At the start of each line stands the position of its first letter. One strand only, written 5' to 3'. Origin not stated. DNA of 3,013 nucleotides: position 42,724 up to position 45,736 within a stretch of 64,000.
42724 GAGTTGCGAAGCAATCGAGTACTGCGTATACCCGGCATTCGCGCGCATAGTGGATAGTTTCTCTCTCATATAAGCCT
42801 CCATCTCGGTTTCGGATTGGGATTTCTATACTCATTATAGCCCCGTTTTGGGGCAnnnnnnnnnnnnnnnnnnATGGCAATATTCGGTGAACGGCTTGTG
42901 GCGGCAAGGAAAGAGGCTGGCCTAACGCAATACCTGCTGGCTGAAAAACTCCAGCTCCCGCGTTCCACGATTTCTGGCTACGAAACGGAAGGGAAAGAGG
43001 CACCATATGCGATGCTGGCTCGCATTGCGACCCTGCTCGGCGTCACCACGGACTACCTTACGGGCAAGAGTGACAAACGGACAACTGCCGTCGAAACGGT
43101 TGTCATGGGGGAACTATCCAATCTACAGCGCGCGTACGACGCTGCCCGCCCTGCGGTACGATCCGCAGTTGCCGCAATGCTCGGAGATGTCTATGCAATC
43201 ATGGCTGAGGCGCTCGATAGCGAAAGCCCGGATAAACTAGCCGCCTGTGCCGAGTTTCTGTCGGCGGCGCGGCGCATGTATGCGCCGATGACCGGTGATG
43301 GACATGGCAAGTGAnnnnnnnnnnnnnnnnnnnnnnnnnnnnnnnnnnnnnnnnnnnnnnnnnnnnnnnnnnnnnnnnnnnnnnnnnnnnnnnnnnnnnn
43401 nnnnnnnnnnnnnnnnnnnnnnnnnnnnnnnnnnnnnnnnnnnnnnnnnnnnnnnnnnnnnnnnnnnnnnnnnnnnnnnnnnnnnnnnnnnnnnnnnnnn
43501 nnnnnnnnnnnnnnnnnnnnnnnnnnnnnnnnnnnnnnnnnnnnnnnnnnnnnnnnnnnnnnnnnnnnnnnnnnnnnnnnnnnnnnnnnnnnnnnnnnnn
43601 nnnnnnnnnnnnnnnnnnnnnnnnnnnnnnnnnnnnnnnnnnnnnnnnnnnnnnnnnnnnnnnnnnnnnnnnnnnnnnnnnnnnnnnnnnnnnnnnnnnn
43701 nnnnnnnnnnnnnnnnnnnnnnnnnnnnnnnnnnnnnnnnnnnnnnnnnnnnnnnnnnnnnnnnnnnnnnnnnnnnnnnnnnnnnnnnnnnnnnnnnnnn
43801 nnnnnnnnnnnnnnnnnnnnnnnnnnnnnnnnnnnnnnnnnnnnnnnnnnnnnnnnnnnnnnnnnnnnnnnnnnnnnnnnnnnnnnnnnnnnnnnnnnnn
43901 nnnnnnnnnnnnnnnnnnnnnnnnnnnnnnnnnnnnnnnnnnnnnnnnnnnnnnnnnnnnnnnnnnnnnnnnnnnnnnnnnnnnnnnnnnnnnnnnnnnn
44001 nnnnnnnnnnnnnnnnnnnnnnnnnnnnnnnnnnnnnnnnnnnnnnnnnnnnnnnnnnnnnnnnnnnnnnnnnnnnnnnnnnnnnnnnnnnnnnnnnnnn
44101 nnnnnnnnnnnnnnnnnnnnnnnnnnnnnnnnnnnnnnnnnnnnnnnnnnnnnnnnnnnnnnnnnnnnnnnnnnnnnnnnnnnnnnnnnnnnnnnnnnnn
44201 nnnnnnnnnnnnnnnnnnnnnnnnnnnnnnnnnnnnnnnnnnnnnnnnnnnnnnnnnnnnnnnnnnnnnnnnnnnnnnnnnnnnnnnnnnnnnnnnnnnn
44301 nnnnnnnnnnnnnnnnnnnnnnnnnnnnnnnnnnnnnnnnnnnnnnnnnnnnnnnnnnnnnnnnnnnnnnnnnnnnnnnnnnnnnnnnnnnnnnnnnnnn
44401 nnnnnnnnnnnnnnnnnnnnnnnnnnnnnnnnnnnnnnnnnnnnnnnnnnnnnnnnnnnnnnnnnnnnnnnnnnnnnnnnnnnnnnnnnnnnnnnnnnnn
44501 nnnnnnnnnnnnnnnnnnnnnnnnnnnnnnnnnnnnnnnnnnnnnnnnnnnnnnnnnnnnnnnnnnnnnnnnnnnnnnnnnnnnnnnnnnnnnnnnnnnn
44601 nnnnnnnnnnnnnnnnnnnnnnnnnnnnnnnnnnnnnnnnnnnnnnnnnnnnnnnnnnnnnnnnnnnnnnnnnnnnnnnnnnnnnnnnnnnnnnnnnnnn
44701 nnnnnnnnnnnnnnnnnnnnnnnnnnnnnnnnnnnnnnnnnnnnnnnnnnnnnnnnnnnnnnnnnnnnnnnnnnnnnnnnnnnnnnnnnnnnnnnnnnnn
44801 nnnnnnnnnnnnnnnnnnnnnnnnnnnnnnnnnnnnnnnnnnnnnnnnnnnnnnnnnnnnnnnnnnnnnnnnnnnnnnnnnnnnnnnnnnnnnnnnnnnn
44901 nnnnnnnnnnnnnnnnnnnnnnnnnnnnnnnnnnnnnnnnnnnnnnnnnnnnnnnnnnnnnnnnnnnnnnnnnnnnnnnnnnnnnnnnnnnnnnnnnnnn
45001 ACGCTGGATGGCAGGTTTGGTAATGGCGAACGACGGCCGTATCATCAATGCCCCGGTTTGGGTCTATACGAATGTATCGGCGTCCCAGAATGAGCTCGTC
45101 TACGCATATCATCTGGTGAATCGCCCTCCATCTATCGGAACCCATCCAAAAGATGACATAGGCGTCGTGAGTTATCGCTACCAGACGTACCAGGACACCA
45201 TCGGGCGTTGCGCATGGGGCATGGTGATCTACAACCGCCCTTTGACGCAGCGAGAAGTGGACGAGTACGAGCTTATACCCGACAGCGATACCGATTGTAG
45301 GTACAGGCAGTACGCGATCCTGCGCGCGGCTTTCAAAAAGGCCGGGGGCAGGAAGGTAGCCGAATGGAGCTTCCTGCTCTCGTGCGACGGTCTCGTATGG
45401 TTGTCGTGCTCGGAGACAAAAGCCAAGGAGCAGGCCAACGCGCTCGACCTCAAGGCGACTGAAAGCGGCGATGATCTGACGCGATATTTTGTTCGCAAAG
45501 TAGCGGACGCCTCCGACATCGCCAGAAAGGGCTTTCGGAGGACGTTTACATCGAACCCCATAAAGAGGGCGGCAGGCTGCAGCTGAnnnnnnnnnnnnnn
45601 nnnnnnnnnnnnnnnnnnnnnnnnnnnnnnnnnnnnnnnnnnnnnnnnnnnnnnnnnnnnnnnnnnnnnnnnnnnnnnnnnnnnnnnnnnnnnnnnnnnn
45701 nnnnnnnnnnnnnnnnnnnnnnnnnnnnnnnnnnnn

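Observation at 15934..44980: Four near-identical consensus promoters with a palindrome in the spacer: a putative repressor regulon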

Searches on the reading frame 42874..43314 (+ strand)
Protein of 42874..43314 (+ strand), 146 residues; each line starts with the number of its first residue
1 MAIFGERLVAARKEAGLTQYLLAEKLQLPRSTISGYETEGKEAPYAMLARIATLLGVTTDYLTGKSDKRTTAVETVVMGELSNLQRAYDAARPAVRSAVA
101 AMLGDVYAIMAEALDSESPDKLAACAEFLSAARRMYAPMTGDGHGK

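Call 13: search_protein_families(library=pfam, proteins=[window:42874-43314:+], max_evalue=0.01)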
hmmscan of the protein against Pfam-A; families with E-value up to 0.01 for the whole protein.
window:42874-43314:+ (146 aa): 3 families
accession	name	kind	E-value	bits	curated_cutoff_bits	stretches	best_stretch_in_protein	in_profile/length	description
PF01381.28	HTH_3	-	3.3e-12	46.7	23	1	10-62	3-55/55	Helix-turn-helix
PF13560.12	HTH_31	-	1.4e-09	38.5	27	1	4-59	2-58/64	Helix-turn-helix domain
PF12844.13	HTH_19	-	5e-09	36.4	30.2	1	5-62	1-58/64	Helix-turn-helix domain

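Call 14: search_protein_families(library=phrogs, proteins=[window:42874-43314:+], max_evalue=0.001)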
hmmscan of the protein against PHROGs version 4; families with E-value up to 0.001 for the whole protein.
window:42874-43314:+ (146 aa): 12 families
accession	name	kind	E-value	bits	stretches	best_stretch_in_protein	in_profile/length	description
phrog_8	-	transcription regulation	4.3e-19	70.2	1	1-74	74-147/346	transcriptional regulator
phrog_5823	-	transcription regulation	1.8e-11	44.9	1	4-91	7-94/404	transcriptional regulator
phrog_2967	-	transcription regulation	3.3e-11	44.2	1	2-111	9-121/225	transcriptional regulator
phrog_4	-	transcription regulation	1.3e-10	41.9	1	3-72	136-202/400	transcriptional repressor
phrog_2439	-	transcription regulation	9.4e-10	38.9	1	3-70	7-73/367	transcriptional regulator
phrog_2328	-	transcription regulation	1.1e-09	39.2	1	4-63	16-75/128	transcriptional repressor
phrog_3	-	transcription regulation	1.2e-09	39.5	1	2-72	87-157/430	transcriptional repressor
phrog_1373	-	transcription regulation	3e-07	31.6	1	4-79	64-139/166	transcriptional regulator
phrog_7241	-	transcription regulation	8e-07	30.2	1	8-62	66-120/122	transcriptional regulator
phrog_3037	-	transcription regulation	1.2e-05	26.2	1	2-74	25-87/189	transcriptional repressor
phrog_4836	-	transcription regulation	3.7e-05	24.4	1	5-84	77-156/194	CII-like regulator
phrog_4583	-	transcription regulation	9.2e-05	23.4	1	8-66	15-73/81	transcriptional repressor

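Call 26: find_related_loci(query=A1, collection=genome_contigs, flank=6000)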
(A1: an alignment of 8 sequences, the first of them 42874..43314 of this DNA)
Query A1 (146 aa) in genome_contigs; peptide patterns used: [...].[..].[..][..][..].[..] (x = any residue, [..] = any of these).
69 stretches matched a pattern; 27 encode a relative of the query (tblastn E <= 1e-3); 27 distinct loci.
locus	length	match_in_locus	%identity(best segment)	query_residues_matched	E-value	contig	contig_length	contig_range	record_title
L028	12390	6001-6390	41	1-131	3e-30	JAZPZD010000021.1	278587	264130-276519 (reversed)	MAG: Clostridia bacterium isolate T1900044646_TS20190112.MAGScoT_cleanbin_000004 SGB_1362_k141_1207833, whole genome sho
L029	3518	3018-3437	39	4-142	4e-28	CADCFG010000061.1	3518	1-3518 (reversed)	MAG: uncultured Clostridiales bacterium isolate RUG14601 genome assembly, contig: RUG14601_asm_61, whole genome shotgun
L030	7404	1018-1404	40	2-131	8e-27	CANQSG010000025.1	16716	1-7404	MAG: uncultured Clostridia bacterium isolate Lapin-032__bin64 genome assembly, contig: Lapin-032__NODE_5092_length_16716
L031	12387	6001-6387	39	1-130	1e-26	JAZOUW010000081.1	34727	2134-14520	MAG: Faecousia sp. isolate T1900045530_YK20190224.MAGScoT_cleanbin_000021 SGB_7723_k141_1433789, whole genome shotgun se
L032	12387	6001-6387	39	1-130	1e-26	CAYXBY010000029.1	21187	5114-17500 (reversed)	MAG TPA_asm: uncultured Lachnospiraceae bacterium isolate SRP313737_co1_367 genome assembly, contig: NODE_3890_length_21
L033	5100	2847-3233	40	1-130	4e-26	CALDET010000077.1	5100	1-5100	MAG TPA_asm: uncultured Bacteroidales bacterium isolate SRR5558154_bin.19_CONCOCT_v1.1_MAG genome assembly, contig: ERZ1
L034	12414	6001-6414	37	1-139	1e-24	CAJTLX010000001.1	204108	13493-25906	MAG TPA_asm: uncultured Lachnospiraceae bacterium isolate MGBC103678 genome assembly, contig: MGBC103678.1, whole genome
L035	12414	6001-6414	37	1-139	3e-24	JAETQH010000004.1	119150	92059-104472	MAG: Lachnospiraceae bacterium isolate S26_Bin3 scaffold_137, whole genome shotgun sequence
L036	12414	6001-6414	37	1-139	2e-23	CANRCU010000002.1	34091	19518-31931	MAG: uncultured Clostridia bacterium isolate Lapin-026__bin61 genome assembly, contig: Lapin-026__NODE_1331_length_34091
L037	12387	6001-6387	38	1-130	5e-23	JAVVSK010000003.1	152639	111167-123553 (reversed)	MAG: Clostridia bacterium isolate CGS10Y2-bin106 NODE_3_length_152639_cov_8.469147, whole genome shotgun sequence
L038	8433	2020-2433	34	1-139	8e-23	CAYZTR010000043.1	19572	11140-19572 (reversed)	MAG TPA_asm: uncultured Eubacteriales bacterium isolate SRP222994_co1_388 genome assembly, contig: NODE_5728_length_1957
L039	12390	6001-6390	36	1-131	4e-22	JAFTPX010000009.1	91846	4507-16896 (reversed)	MAG: Clostridia bacterium isolate RGIG4042 Roe_deer_Cecum-5__c2342, whole genome shotgun sequence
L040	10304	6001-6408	34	1-137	4e-22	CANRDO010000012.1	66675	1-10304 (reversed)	MAG: uncultured Lachnospiraceae bacterium isolate Lapin-026__bin14 genome assembly, contig: Lapin-026__NODE_420_length_6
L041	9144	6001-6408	34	1-137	4e-22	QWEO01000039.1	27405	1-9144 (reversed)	Neglectibacter sp. X58 Scaffold35_1, whole genome shotgun sequence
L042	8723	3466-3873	35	1-137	5e-22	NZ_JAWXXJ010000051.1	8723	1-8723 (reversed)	Acutalibacter caecimuris strain M00118 M00118_ctg051, whole genome shotgun sequence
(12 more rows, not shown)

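Call 28: find_related_loci(query=A1, collection=viral_contigs, flank=3000)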
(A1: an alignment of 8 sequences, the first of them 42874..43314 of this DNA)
Query A1 (146 aa) in viral_contigs; peptide patterns used: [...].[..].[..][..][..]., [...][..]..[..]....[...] (x = any residue, [..] = any of these).
600 stretches matched a pattern (row limit reached: there are more); 186 encode a relative of the query (tblastn E <= 1e-3); the best 80 are kept; 80 distinct loci.
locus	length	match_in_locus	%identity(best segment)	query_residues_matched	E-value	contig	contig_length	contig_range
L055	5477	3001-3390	40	1-131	3e-29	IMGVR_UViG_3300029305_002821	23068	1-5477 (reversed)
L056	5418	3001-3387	41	1-130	9e-28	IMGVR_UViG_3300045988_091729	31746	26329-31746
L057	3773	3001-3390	40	1-131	2e-27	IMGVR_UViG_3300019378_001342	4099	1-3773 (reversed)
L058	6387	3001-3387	41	1-130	3e-27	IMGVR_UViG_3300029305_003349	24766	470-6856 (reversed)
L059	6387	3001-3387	41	1-130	3e-27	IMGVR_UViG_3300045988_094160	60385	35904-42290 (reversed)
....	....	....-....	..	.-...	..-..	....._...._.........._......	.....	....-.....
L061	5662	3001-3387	40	1-130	7e-26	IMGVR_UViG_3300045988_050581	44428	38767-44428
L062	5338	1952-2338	40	1-130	7e-26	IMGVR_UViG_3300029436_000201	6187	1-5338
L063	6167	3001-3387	40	1-130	7e-26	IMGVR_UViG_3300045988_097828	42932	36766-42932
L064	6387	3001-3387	40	1-130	7e-26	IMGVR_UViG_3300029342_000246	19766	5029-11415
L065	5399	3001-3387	40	1-130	7e-26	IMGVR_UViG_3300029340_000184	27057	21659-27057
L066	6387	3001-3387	40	1-130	7e-26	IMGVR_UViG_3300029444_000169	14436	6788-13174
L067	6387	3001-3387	39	1-130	1e-25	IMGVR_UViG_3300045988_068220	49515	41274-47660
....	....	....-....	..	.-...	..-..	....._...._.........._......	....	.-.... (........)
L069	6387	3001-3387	39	1-130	3e-25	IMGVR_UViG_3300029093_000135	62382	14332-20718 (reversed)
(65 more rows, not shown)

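Call 46: search_dna_similar(query=window:42874-43314:+, collection=phages, mode=protein, max_rows=25)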
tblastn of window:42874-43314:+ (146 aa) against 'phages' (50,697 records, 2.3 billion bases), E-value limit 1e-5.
Records with a match: 55; places in all: 55; records where one place covers at least 80% of the query: 1.
Best place of each record, by identity: <60% 55.
By first word of the organism name: Brevibacillus 11; Bacillus 9; Listeria 5; Gordonia 5; Clostridioides 4; Clostridium 4; Bacteriophage 2; bajarodcaudo 2; Anoxybacillus 2; Lacticaseibacillus 2; and 8 more.
By host as written in the record: Brevibacillus laterosporus 11; - 6; Listeria monocytogenes 5; Bacillus thuringiensis 3; Clostridioides difficile 3; Gordonia terrae 3612 3; Anoxybacillus caldiproteolyticus 2; Bacillus cereus 2; and 16 more.
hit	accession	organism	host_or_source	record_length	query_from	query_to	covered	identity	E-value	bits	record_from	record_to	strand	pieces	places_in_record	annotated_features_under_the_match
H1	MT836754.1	Bacteriophage sp.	human fecal samples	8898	1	130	89%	40.0%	7e-19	87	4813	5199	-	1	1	record has no annotation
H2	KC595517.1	Brevibacillus phage Abouo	Brevibacillus laterosporus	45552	4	89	59%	37.1%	5e-7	53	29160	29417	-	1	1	transcriptional regulator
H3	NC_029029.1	Brevibacillus phage Abouo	Brevibacillus laterosporus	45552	4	89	59%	37.1%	5e-7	53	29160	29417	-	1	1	transcriptional regulator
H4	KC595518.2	Brevibacillus phage Davies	Brevibacillus laterosporus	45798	4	89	59%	37.1%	2e-6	52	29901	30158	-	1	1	transcriptional regulator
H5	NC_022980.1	Brevibacillus phage Davies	Brevibacillus laterosporus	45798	4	89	59%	37.1%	2e-6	52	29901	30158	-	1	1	transcriptional repressor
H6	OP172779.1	Dorea phage DO134P1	Dorea sp. 000433215 DA134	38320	1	88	60%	35.2%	1e-6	52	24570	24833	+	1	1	hypothetical protein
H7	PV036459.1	phage IMGVR 517045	human feces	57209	1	85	58%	36.0%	3e-7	54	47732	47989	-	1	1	hypothetical protein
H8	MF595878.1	Caldibacillus phage CBP1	Caldibacillus debilis GB1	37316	1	74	51%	41.3%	3e-6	51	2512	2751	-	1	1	transcriptional regulator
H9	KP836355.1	Marinitoga camini virus 1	Marinitoga camini 1197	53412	1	64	44%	47.7%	2e-7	54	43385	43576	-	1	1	transcriptional regulator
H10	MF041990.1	Lactobacillus phage phiEF-1.1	Lactobacillus murinus EF-1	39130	1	75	51%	40.0%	4e-9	59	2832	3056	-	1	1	hypothetical protein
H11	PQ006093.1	bajarodcaudo virus 2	Neotoma bryanti feces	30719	1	84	58%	35.7%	3e-7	54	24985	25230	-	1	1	HTH XRE protein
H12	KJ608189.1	Leuconostoc phage LLC-1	Lactococcus lactis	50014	1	67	46%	43.3%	3e-6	51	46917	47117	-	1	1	transcriptional regulator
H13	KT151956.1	Brevibacillus phage Osiris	Brevibacillus laterosporus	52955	4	73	48%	41.1%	3e-6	51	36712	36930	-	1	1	putative transcriptional regulator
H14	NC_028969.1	Brevibacillus phage Osiris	Brevibacillus laterosporus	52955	4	73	48%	41.1%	3e-6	51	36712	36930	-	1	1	transcriptional regulator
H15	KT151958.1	Brevibacillus phage Powder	Brevibacillus laterosporus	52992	4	73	48%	41.1%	3e-6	51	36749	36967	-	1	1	transcriptional regulator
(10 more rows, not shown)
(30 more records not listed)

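Call 47: find_encoding_contigs(protein=window:42874-43314:+, flank=6000, max_places=6)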
Protein window:42874-43314:+ (146 aa): 1 contig read that carries it; 1 place shown.
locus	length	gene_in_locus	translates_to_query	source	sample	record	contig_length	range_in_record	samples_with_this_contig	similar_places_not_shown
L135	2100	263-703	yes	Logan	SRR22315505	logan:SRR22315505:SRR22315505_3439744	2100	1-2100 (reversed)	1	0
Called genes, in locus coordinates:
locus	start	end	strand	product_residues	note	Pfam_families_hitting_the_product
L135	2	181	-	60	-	?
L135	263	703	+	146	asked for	PF12844:HTH_19, PF13560:HTH_31, PF01381:HTH_3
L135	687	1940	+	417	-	PF00589:Phage_integrase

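Call 48: search_solved_structures(query=window:42874-43314:+, max_evalue=0.01)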
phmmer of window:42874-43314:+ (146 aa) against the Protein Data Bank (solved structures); distinct sequences matched with E-value up to 0.01: 5.
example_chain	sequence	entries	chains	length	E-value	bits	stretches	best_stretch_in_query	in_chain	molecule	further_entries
4y6w_A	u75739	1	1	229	4.1e-08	36.9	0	83-130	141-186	NaB(AB)3ACb - light chain TPR-like repeats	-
7t8i_A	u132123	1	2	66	8.3e-08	36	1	4-65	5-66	Phage element (ICEBs1)transcriptional regulator (Xre family)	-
4y6c_A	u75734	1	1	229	2.3e-07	34.5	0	84-130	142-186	ANSERINA PUTATIVE KINESIN LIGHT chain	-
8tac_A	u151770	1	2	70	4.9e-05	27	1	5-58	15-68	DBP48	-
1sq8_A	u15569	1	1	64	0.0035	21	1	3-63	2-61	dh434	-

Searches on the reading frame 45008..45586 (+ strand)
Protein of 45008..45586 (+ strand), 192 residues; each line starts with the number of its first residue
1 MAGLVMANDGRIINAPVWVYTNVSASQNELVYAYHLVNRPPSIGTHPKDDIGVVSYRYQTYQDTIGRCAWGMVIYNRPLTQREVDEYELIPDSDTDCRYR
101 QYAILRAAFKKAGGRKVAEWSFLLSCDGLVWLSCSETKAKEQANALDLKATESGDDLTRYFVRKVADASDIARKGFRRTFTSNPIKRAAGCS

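Call 13: search_protein_families(library=pfam, proteins=[window:45008-45586:+], max_evalue=0.01)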
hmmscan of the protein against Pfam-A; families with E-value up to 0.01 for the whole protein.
window:45008-45586:+ (192 aa): 1 family
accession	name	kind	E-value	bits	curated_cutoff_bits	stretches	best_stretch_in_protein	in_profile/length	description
PF18789.6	DarA_C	-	3e-14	53.7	27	1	31-94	3-70/70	Defence against restriction A C-terminal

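Call 14: search_protein_families(library=phrogs, proteins=[window:45008-45586:+], max_evalue=0.001)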
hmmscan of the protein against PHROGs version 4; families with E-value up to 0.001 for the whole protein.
window:45008-45586:+ (192 aa): 2 families
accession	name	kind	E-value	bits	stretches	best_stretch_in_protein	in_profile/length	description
phrog_23451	-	unknown function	6e-08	33.7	1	34-92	5-67/80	-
phrog_1926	-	other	4.9e-05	22.1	1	27-90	413-475/1410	released from the phage upon host infection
